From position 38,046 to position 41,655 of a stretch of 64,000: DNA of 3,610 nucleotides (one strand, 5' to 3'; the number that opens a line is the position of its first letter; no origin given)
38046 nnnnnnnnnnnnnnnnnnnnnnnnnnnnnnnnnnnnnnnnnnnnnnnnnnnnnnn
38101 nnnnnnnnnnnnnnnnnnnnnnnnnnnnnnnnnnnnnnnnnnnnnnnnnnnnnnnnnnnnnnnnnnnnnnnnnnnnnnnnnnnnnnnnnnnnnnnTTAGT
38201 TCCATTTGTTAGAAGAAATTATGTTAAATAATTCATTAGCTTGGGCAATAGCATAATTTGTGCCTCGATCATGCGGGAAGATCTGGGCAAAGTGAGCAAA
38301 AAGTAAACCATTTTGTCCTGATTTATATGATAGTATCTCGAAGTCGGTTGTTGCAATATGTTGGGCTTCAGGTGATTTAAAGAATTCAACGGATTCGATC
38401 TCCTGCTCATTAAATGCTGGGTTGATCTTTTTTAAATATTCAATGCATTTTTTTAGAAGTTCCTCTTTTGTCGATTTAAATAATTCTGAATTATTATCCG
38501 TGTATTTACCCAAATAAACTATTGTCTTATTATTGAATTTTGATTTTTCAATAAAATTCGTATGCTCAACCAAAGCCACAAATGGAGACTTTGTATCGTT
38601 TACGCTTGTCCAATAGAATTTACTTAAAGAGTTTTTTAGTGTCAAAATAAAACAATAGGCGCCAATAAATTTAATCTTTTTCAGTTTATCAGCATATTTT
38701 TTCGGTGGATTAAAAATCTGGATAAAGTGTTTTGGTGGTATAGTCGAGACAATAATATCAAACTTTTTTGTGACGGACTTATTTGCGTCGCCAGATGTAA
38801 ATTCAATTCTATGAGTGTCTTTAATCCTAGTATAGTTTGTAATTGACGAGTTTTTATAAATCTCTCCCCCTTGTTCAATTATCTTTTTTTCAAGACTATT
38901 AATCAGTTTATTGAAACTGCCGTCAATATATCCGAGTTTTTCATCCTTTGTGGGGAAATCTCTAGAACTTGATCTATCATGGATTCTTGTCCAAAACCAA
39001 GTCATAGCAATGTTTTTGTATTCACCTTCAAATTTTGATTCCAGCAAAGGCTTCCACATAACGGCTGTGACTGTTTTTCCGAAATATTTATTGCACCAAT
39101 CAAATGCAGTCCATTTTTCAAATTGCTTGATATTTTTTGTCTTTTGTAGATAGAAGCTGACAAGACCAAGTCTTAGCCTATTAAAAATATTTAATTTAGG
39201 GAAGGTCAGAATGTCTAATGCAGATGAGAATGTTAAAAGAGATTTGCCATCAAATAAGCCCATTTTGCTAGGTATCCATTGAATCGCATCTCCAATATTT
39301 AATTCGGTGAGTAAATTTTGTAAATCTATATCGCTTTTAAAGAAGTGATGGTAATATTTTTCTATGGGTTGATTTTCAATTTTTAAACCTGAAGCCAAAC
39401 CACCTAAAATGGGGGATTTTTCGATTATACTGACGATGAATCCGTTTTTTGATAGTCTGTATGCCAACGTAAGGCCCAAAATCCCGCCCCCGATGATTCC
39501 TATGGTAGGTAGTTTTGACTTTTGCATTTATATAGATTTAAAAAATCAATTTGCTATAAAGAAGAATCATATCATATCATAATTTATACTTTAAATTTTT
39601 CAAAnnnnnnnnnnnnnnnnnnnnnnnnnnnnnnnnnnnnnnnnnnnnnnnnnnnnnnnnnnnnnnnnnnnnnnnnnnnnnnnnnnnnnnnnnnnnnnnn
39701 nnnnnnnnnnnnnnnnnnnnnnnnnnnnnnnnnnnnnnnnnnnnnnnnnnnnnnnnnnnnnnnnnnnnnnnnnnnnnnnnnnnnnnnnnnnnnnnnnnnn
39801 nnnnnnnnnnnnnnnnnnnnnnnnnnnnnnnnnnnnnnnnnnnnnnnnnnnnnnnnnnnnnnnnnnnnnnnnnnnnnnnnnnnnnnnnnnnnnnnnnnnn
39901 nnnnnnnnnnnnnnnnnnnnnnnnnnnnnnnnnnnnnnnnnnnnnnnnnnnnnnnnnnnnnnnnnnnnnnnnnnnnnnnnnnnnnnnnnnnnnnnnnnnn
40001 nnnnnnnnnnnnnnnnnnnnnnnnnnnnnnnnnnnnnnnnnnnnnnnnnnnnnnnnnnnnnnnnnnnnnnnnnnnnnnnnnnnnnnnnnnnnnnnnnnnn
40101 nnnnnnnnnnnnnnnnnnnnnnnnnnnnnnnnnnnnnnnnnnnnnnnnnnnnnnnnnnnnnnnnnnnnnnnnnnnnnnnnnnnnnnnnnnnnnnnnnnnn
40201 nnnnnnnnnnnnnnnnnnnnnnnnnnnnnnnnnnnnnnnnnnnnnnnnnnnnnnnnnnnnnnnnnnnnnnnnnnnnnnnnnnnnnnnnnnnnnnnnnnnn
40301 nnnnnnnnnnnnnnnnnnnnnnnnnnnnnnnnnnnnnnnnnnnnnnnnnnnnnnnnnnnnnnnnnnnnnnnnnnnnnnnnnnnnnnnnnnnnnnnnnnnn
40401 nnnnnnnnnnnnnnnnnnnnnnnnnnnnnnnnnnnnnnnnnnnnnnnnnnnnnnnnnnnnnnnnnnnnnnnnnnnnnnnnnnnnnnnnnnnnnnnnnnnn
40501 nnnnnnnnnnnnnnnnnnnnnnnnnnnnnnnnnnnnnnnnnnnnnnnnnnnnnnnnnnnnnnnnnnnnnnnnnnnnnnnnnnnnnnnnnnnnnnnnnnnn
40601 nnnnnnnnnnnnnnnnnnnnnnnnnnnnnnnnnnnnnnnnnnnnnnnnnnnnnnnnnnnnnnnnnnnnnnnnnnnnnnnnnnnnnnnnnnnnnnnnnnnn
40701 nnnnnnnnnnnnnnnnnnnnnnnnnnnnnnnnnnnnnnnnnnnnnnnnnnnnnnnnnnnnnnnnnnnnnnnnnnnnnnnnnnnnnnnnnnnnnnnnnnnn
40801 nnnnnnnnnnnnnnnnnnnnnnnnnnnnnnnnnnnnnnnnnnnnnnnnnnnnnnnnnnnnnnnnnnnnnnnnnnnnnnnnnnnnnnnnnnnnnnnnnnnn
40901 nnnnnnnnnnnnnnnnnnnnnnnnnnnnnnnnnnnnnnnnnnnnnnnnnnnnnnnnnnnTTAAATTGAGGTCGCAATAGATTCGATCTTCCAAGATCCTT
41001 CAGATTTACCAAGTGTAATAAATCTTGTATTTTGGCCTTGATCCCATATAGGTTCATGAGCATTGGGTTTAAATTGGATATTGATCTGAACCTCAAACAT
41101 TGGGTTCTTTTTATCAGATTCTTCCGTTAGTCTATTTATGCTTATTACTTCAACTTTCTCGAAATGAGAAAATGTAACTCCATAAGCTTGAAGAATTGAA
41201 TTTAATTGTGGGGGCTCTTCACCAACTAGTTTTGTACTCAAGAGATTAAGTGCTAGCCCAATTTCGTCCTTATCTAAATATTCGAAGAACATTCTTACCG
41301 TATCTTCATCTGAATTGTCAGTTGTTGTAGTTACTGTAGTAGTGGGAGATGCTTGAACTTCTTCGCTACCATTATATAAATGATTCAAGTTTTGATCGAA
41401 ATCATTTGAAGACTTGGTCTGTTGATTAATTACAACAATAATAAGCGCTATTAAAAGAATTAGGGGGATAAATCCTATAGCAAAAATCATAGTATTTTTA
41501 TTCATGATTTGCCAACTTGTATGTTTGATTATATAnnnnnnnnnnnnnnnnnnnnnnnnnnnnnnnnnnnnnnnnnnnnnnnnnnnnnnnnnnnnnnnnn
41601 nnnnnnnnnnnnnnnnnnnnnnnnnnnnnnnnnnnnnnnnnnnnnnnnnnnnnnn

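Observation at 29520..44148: Recurrent 'P-x-T-[AD]-L' motif immediately before a C-terminal TM helix in five surface proteins: candidate sortase-like sorting signal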

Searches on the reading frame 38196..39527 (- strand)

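Call 8: search_protein_families(library=pfam, proteins=[window:38196-39527:-], max_evalue=0.01)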
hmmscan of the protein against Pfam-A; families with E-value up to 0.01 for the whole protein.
window:38196-39527:- (443 aa): 5 families
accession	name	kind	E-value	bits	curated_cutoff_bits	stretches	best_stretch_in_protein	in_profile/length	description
PF01593.30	Amino_oxidase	-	2.3e-18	67.1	19.8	1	18-388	3-386/443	Flavin containing amine oxidoreductase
PF13450.12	NAD_binding_8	-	7.1e-11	42.7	21.9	1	11-75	1-67/68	NAD(P)-binding Rossmann-like domain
PF01266.30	DAO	-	1.2e-07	32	27.9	1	10-47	3-40/353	FAD dependent oxidoreductase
PF03807.23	F420_oxidored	-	0.00012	23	21.6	0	8-35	1-29/94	NADP oxidoreductase coenzyme F420-dependent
PF01946.23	Thi4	-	0.0041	16.8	26.2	0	9-44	20-56/235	Thi4 family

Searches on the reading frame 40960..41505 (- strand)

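Call 3: search_protein_families(library=ncbifam, proteins=[window:40960-41505:-], max_evalue=1)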
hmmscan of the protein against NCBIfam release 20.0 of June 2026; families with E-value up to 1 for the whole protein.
window:40960-41505:- (181 aa): 2 families
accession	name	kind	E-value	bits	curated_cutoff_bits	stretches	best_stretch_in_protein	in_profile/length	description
NF042931.1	SAG1386_EF1546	equivalog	0.046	13.8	80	1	3-66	26-89/158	SAG1386/EF1546 family surface-associated protein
NF005100.0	PRK06531.1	equivalog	0.11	12.4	129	1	13-94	7-82/121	preprotein translocase subunit YajC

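Call 4: search_protein_families(library=pfam, proteins=[window:40960-41505:-], max_evalue=1)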
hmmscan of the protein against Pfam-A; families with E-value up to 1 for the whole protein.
window:40960-41505:- (181 aa): 6 families
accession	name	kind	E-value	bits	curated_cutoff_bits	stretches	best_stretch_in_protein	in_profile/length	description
PF16111.11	DUF4829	-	0.00036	21.7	25.5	1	68-176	2-117/119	Domain of unknown function (DUF4829)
PF13027.11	DUF3888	-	0.013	16.3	22.2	1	103-174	16-80/87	Protein of unknown function (DUF3888)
PF21827.1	New_glue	-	0.016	15.4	31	1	15-69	5-50/94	New glue protein family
PF25184.1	YxzE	-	0.07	14.6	40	1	6-53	1-35/65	YxzE-like putative bacteriocin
PF13520.12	AA_permease_2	-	0.16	11.2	27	1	4-42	144-185/427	Amino acid permease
PF13400.11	Tad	-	0.21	12.4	22.3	1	5-24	3-22/47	Putative Flp pilus-assembly TadE/G-like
